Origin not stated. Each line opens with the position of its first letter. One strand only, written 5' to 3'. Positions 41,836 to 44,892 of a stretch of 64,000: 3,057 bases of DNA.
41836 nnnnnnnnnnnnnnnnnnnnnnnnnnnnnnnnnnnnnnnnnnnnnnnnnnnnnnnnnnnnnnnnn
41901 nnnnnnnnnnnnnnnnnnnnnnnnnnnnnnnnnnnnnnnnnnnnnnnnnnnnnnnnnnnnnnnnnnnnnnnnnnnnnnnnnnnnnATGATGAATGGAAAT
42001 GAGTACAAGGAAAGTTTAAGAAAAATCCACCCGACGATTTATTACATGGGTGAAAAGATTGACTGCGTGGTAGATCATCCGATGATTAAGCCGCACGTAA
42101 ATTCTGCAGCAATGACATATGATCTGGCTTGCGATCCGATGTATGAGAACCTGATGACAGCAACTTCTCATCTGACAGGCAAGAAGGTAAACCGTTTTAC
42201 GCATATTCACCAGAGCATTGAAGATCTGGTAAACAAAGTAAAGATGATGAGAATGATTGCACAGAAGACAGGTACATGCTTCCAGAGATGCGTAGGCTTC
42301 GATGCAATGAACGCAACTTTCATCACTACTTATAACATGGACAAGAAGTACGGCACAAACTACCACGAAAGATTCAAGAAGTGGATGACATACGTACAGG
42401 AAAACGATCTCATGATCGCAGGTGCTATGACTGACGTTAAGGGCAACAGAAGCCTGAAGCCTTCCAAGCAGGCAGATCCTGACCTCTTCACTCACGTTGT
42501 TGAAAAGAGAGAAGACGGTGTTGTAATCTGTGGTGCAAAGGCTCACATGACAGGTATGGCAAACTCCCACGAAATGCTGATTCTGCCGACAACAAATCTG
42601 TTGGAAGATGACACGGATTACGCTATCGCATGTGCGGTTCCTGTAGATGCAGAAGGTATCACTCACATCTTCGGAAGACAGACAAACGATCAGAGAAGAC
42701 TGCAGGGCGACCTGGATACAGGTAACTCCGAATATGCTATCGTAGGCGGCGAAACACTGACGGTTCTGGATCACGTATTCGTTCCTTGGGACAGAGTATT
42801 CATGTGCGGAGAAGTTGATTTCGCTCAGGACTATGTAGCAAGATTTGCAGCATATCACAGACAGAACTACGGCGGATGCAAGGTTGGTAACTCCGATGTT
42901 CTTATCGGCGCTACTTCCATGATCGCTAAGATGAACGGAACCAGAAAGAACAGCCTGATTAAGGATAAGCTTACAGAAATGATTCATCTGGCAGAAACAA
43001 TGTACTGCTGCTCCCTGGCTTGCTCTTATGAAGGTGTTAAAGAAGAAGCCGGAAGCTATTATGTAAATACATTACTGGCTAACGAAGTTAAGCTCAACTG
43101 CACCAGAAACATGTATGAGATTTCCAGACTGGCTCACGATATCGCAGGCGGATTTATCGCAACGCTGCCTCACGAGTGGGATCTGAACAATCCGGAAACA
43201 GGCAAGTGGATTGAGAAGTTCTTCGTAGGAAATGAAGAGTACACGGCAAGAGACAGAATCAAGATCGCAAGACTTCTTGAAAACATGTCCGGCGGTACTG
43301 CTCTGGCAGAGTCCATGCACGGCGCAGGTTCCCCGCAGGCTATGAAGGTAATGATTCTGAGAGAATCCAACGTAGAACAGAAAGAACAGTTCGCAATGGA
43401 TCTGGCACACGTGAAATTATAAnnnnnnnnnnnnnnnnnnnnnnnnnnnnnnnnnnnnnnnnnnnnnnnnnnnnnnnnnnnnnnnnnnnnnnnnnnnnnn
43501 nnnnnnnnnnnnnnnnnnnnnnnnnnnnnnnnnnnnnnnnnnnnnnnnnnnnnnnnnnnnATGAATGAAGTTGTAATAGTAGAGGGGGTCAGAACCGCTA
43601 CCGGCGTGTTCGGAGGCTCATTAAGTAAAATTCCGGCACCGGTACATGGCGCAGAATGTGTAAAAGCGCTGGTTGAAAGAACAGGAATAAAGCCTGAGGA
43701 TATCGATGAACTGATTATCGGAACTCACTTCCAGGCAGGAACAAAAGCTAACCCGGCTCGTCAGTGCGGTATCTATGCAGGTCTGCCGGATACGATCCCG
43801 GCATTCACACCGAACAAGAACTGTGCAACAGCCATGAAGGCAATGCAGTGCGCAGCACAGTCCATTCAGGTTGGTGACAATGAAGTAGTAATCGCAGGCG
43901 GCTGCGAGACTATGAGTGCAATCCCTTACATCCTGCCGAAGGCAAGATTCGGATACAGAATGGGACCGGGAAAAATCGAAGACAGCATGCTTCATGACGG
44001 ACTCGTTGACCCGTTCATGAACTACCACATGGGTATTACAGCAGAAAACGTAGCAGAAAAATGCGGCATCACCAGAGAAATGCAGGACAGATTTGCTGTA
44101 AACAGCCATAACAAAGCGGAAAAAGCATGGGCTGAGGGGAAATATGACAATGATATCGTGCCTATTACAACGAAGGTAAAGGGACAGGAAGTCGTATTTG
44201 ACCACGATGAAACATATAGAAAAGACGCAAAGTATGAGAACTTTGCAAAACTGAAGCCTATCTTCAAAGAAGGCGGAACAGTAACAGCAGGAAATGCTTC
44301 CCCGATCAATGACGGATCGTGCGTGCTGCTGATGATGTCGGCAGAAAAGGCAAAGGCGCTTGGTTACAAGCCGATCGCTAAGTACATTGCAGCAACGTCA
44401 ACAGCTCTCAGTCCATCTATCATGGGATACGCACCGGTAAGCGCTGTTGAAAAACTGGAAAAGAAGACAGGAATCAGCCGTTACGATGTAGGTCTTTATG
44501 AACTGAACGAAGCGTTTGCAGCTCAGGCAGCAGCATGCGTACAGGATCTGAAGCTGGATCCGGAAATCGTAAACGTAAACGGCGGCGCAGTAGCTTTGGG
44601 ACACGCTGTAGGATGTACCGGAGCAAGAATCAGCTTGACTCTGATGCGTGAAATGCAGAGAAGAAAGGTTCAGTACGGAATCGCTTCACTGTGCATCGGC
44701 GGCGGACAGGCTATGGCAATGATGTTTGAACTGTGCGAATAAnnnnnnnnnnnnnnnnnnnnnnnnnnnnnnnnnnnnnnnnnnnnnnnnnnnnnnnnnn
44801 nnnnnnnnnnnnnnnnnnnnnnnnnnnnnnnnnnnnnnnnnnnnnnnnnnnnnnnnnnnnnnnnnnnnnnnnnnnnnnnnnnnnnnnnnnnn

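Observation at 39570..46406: AbfD-type radical dehydratase operon with non-canonical partner enzymes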

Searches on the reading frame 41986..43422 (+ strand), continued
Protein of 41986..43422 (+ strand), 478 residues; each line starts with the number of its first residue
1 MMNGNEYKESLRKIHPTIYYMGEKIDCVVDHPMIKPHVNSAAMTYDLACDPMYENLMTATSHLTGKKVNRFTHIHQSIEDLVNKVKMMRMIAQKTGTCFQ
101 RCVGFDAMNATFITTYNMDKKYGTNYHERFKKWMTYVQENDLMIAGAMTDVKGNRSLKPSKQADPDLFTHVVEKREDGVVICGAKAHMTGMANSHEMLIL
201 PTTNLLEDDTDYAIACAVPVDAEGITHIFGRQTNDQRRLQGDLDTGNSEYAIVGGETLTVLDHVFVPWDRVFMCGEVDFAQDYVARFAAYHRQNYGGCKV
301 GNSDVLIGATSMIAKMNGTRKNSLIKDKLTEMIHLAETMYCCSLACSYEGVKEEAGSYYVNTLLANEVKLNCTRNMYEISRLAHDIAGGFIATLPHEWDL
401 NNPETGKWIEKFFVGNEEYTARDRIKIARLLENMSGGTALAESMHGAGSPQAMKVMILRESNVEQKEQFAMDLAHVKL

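Call 85: find_encoding_contigs(protein=P0505, flank=10000, max_places=1)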
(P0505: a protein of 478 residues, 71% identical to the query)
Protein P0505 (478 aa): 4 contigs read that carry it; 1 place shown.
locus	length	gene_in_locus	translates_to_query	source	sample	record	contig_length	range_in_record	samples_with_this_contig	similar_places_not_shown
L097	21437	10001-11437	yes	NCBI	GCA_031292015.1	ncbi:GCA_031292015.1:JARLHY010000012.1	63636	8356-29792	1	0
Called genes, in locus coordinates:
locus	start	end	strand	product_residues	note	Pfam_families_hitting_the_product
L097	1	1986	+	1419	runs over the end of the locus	PF02743:dCache_1, PF01590:GAF, PF13185:GAF_2, PF01590:GAF, PF13185:GAF_2, PF01590:GAF, PF13185:GAF_2, PF13185:GAF_2, +5 more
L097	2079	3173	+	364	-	PF13487:HD_5, PF01966:HD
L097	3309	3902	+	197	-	PF03734:YkuD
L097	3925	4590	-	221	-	PF03734:YkuD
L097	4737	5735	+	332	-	PF05593:RHS_repeat (faint)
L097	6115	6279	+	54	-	-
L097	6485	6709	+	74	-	-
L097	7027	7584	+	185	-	PF01558:POR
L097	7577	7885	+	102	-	PF12797:Fer4_2 (faint), PF12837:Fer4_6 (faint), PF13237:Fer4_10 (weak), PF14697:Fer4_21, PF12838:Fer4_7, PF13187:Fer4_9, PF13484:Fer4_16 (faint), PF00037:Fer4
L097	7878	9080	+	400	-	PF01855:POR_N, PF02780:Transketolase_C (weak), PF17147:PFOR_II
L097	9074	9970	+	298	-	PF02775:TPP_enzyme_C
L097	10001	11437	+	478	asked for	PF11794:HpaB_N, PF03241:HpaB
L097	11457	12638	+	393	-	PF00108:Thiolase_N, PF02803:Thiolase_C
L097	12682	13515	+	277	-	PF02737:3HCDH_N, PF00725:3HCDH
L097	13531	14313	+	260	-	PF00378:ECH_1, PF16113:ECH_2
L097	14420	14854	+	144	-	PF03479:PCC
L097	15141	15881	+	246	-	PF00106:adh_short, PF08659:KR, PF23441:SDR (weak), PF13561:adh_short_C2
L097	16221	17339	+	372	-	PF01546:Peptidase_M20, PF07687:M20_dimer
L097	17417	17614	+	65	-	PF11755:DUF3311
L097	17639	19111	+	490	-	PF00474:SSF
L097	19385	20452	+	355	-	PF13487:HD_5, PF01966:HD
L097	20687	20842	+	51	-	-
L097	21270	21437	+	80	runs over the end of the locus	-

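Call 86: search_protein_families(library=ncbifam, max_evalue=1e-10, proteins=[L095:6813-8006:+, L095:8009-8896:+, L095:5963-6511:+, L095:8914-9657:+, L097:7878-9080:+, L097:15141-15881:+, L097:16221-17339:+])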
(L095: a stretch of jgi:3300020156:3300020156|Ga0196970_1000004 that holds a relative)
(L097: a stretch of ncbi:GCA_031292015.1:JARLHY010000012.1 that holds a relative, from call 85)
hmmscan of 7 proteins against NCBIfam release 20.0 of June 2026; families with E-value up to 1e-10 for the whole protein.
L095:6813-8006:+ (397 aa): 13 families
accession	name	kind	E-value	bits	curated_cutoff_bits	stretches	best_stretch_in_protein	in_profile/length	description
NF040682.1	PorA_Arch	equivalog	3e-152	507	550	1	12-397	5-387/387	pyruvate synthase subunit PorA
NF006233.0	PRK08367.1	equivalog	1.8e-128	428.7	625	1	13-397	7-391/394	pyruvate ferredoxin oxidoreductase subunit alpha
NF006232.0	PRK08366.1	equivalog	3.6e-125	417.6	646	1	13-379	10-375/394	2-ketoisovalerate ferredoxin oxidoreductase subunit alpha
NF007201.0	PRK09622.1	equivalog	1.6e-101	340.2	590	1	8-396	8-398/405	2-oxoacid:ferredoxin oxidoreductase subunit alpha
NF045764.1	PhenlGlyoxDHPadG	equivalog_domain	1.7e-99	333.1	700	1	14-386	6-387/398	NADH-dependent phenylglyoxylate dehydrogenase subunit alpha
NF045791.1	OxalOxredalpha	equivalog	2.8e-86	290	500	1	14-383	8-380/395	oxalate oxidoreductase subunit alpha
TIGR02176.1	pyruv_ox_red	equivalog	1.6e-46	158.7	911.35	1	12-378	3-378/1167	pyruvate:ferredoxin (flavodoxin) oxidoreductase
NF006412.0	PRK08659.1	equivalog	1.4e-42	146.2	411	1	9-367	4-365/378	2-oxoacid:acceptor oxidoreductase subunit alpha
NF005507.0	PRK07119.1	subfamily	2e-37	128.8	399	1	11-328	5-307/352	3-methyl-2-oxobutanoate dehydrogenase subunit VorB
TIGR03710.1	OAFO_sf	subfamily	4.5e-31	108.1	482.75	1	8-116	191-297/561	2-oxoacid:acceptor oxidoreductase subunit alpha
NF007206.0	PRK09627.1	equivalog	7.4e-25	87.7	579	1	14-195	7-189/375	2-oxoglutarate synthase subunit alpha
NF041170.1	Oxoac_fdxalpha_Archa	equivalog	2.3e-21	75.8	800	1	12-114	237-348/636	2-oxoacid:ferredoxin oxidoreductase subunit alpha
TIGR03336.1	IOR_alpha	equivalog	3.1e-13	48.9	650.9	1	11-326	3-286/595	indolepyruvate ferredoxin oxidoreductase subunit alpha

L095:8009-8896:+ (295 aa): 7 families
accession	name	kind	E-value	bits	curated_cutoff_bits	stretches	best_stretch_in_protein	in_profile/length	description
NF008819.1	PRK11865.1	equivalog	3.9e-117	390.8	405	1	7-290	8-297/300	pyruvate synthase subunit PorB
NF008818.0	PRK11864.1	subfamily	2.3e-111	371.7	405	1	10-291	12-294/300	3-methyl-2-oxobutanoate dehydrogenase subunit beta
NF045792.1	OxalOxredbeta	equivalog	1.4e-83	280.5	590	1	3-285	7-299/311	oxalate oxidoreductase subunit beta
NF045766.1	PhenlGlyoxDHPadI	equivalog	2e-66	224.6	700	1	10-290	148-434/443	NADH-dependent phenylglyoxylate dehydrogenase subunit beta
TIGR02176.1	pyruv_ox_red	equivalog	6.3e-21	74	911.35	1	96-293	959-1159/1167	pyruvate:ferredoxin (flavodoxin) oxidoreductase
NF008820.0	PRK11866.1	equivalog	1.2e-16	60.9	402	1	18-213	17-203/287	2-oxoacid ferredoxin oxidoreductase subunit beta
TIGR02177.1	PorB_KorB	subfamily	8.3e-12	45.2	261.9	1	19-213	4-189/286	2-oxoacid:acceptor oxidoreductase, beta subunit, pyruvate/2-ketoisovalerate family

L095:5963-6511:+ (182 aa): 8 families
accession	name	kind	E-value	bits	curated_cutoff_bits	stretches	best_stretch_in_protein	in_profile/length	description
NF006321.0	PRK08534.1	equivalog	5.3e-64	215.2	225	1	1-180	1-179/181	pyruvate ferredoxin oxidoreductase subunit gamma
TIGR02175.1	PorC_KorC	subfamily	1.4e-62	210.6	81.1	1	1-178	1-175/177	2-oxoacid:acceptor oxidoreductase, gamma subunit, pyruvate/2-ketoisovalerate family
NF040683.1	PorC_Meth_Thtga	equivalog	6.4e-61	205.1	270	1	1-179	1-174/177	pyruvate synthase subunit PorC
NF010632.0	PRK14029.1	equivalog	6.2e-52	175.9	335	1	1-177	1-179/185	pyruvate/ketoisovalerate ferredoxin oxidoreductase subunit gamma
NF045762.1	PhenlGlyoxDHPadE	equivalog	8.9e-41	139.8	300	1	1-176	1-177/187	NADH-dependent phenylglyoxylate dehydrogenase subunit gamma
NF004497.0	PRK05844.1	equivalog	2.3e-31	108.8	243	1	1-177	1-184/186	pyruvate flavodoxin oxidoreductase subunit gamma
NF006323.0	PRK08537.1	equivalog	1.3e-20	73.6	235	1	3-177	4-177/181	2-oxoacid:ferredoxin oxidoreductase subunit gamma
TIGR03710.1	OAFO_sf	subfamily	2.5e-11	42.9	482.75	1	5-177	5-172/561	2-oxoacid:acceptor oxidoreductase subunit alpha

L095:8914-9657:+ (247 aa): 0 families

L097:7878-9080:+ (400 aa): 13 families
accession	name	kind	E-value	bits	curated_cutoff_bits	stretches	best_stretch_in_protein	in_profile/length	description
NF040682.1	PorA_Arch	equivalog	8.9e-152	505.5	550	1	9-397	3-387/387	pyruvate synthase subunit PorA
NF006233.0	PRK08367.1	equivalog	3.6e-127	424.5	625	1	9-398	4-392/394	pyruvate ferredoxin oxidoreductase subunit alpha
NF006232.0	PRK08366.1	equivalog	4.2e-127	424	646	1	9-395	7-392/394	2-ketoisovalerate ferredoxin oxidoreductase subunit alpha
NF045764.1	PhenlGlyoxDHPadG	equivalog_domain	1.5e-98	329.9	700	1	12-389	5-390/398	NADH-dependent phenylglyoxylate dehydrogenase subunit alpha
NF007201.0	PRK09622.1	equivalog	2.3e-97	326.5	590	1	10-396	11-398/405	2-oxoacid:ferredoxin oxidoreductase subunit alpha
NF045791.1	OxalOxredalpha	equivalog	5.4e-90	302.3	500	1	9-388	4-386/395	oxalate oxidoreductase subunit alpha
TIGR02176.1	pyruv_ox_red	equivalog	1.1e-48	166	911.35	1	12-382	4-382/1167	pyruvate:ferredoxin (flavodoxin) oxidoreductase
NF005507.0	PRK07119.1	subfamily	2.2e-42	145.1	399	2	8-190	3-186/352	3-methyl-2-oxobutanoate dehydrogenase subunit VorB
NF006412.0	PRK08659.1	equivalog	7.8e-42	143.8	411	1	7-376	3-374/378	2-oxoacid:acceptor oxidoreductase subunit alpha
TIGR03710.1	OAFO_sf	subfamily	5.3e-34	117.7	482.75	1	4-115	188-297/561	2-oxoacid:acceptor oxidoreductase subunit alpha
NF007206.0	PRK09627.1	equivalog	3.5e-27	95.3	579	1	13-193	7-188/375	2-oxoglutarate synthase subunit alpha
NF041170.1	Oxoac_fdxalpha_Archa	equivalog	3.3e-23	81.9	800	1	263-383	515-627/636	2-oxoacid:ferredoxin oxidoreductase subunit alpha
TIGR03336.1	IOR_alpha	equivalog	1.9e-14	52.9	650.9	1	9-173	2-162/595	indolepyruvate ferredoxin oxidoreductase subunit alpha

L097:15141-15881:+ (246 aa): 214 families (the best 25 are shown)
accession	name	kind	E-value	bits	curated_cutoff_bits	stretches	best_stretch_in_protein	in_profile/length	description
NF005559.1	PRK07231.1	subfamily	4.9e-58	196.5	215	1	3-245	3-248/249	glucose 1-dehydrogenase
TIGR01830.1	3oxo_ACP_reduc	equivalog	7.3e-57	192.8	297.75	1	7-244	1-238/239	3-oxoacyl-[acyl-carrier-protein] reductase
NF009466.0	PRK12826.1-2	subfamily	7.5e-56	189.4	222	1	4-245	3-245/248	3-oxoacyl-ACP reductase FabG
NF004818.0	PRK06172.1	equivalog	2.3e-55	187.7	336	1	4-245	7-251/253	SDR family oxidoreductase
NF004198.0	PRK05653.1-3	equivalog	2.6e-54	184.3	296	1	3-245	6-247/248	3-oxoacyl-ACP reductase FabG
NF052558.1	MBtsdlDhBudC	equivalog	1.3e-52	178.8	270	1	3-245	2-242/250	meso-2,3-butanediol dehydrogenase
NF006598.0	PRK09135.1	equivalog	4.1e-52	177.2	288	1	2-245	4-246/249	pteridine reductase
NF005975.0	PRK08063.1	equivalog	4.3e-51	173.6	328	1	2-246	2-248/250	enoyl-[acyl-carrier-protein] reductase FabL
NF006070.0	PRK08213.1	subfamily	1.3e-50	172.3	279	1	5-245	13-257/259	gluconate 5-dehydrogenase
NF005214.0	PRK06701.1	subfamily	3.1e-50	171.1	413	1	4-244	48-289/293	SDR family oxidoreductase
NF009384.0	PRK12743.1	equivalog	3.8e-50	170.5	264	1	3-246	5-249/258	SDR family oxidoreductase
NF004746.0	PRK06077.1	equivalog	1.9e-49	168.4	320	1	4-246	6-247/252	3-ketoacyl-(acyl-carrier-protein) reductase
NF005873.0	PRK07814.1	equivalog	2.4e-49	168.1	346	1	3-245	9-252/263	SDR family oxidoreductase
NF004197.0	PRK05653.1-1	equivalog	1.6e-48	165.5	332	1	4-245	7-247/249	3-oxoacyl-ACP reductase FabG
NF004200.0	PRK05653.1-5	equivalog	5.5e-47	160.4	273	1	5-244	3-241/242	3-oxoacyl-ACP reductase FabG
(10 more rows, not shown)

L097:16221-17339:+ (372 aa): 3 families
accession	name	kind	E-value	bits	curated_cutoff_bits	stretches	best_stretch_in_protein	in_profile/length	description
NF040868.1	carboxypep_CpsA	equivalog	1.2e-112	376.6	500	1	1-368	18-388/391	carboxypeptidase CpsA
TIGR01891.1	amidohydrolases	subfamily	2.1e-103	346.3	153.75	1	1-356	4-364/366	amidohydrolase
NF038260.1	ectoine_DoeB_2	equivalog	2e-90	303.4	550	1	1-364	11-374/378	N(2)-acetyl-L-2,4-diaminobutanoate deacetylase DoeB2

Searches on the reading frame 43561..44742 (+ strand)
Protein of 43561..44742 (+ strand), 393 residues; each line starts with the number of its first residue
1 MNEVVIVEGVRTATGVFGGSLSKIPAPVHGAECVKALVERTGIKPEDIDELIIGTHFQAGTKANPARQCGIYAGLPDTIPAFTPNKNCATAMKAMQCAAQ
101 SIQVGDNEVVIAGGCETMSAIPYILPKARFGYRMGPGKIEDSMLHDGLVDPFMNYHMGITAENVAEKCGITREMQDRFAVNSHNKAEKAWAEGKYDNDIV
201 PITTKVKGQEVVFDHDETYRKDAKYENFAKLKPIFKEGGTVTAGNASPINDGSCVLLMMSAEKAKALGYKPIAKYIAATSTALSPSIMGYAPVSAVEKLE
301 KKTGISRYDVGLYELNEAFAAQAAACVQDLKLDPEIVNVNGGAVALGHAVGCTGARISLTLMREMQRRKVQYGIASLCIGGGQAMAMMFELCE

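Call 3: search_protein_families(library=pfam, proteins=[window:43561-44742:+])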
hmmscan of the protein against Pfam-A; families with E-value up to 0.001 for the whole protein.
window:43561-44742:+ (393 aa): 3 families
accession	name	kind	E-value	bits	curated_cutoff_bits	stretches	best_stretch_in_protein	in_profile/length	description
PF00108.29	Thiolase_N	-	3.4e-89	299.1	26.4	1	4-261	1-259/260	Thiolase, N-terminal domain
PF02803.24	Thiolase_C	-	4.4e-43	146.3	27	1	270-390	2-122/123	Thiolase, C-terminal domain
PF00109.32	ketoacyl-synt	-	8.5e-05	22.7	20.8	1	80-118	166-204/252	Beta-ketoacyl synthase, N-terminal domain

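Call 4: search_protein_families(library=ncbifam, proteins=[window:43561-44742:+])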
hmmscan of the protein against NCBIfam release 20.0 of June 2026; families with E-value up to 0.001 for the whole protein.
window:43561-44742:+ (393 aa): 42 families (the best 25 are shown)
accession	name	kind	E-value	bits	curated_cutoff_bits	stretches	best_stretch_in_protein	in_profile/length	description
TIGR01930.1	AcCoA-C-Actrans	subfamily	2.6e-137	457.8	240.55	1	6-390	1-385/385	acetyl-CoA C-acyltransferase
NF004206.0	PRK05656.1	subfamily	7.2e-135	450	688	1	1-389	1-390/392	acetyl-CoA C-acetyltransferase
NF006552.0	PRK09051.1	subfamily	6e-126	420.8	565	1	2-390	4-393/395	beta-ketothiolase BktB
NF006086.0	PRK08235.1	equivalog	2.3e-122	408.9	526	1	1-390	1-391/393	acetyl-CoA C-acetyltransferase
NF042999.1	bketothiol_BktB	equivalog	8.3e-120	400.6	725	1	2-390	3-392/394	beta-ketothiolase BktB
NF004853.0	PRK06205.1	subfamily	1.1e-110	370.4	551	1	1-390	1-401/404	acetyl-CoA C-acetyltransferase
NF005404.0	PRK06954.1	subfamily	2.3e-109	366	687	1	2-391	7-396/397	acetyl-CoA C-acetyltransferase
NF005152.0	PRK06633.1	equivalog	5e-107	357.9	675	1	3-390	4-390/392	acetyl-CoA C-acetyltransferase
TIGR02430.1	pcaF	equivalog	8.8e-106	354.3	597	1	3-390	2-398/400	3-oxoadipyl-CoA thiolase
NF006551.0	PRK09050.1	subfamily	2.4e-105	352.9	605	1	1-390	1-399/401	3-oxoadipyl-CoA thiolase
NF005805.0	PRK07661.1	equivalog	1.7e-101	340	633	1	1-391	1-390/391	acetyl-CoA C-acetyltransferase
NF005033.0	PRK06445.1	equivalog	3.7e-97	326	511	1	30-390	37-393/395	acetyl-CoA C-acetyltransferase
NF006510.0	PRK08947.1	equivalog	2.7e-96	322.9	519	1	1-390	1-385/387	acetyl-CoA C-acyltransferase FadA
NF006001.0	PRK08131.1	equivalog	5.2e-95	318.7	622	1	2-392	2-400/401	3-oxoadipyl-CoA thiolase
NF005890.0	PRK07851.1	equivalog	5.6e-94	315.4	580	2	154-390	170-403/406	acetyl-CoA C-acetyltransferase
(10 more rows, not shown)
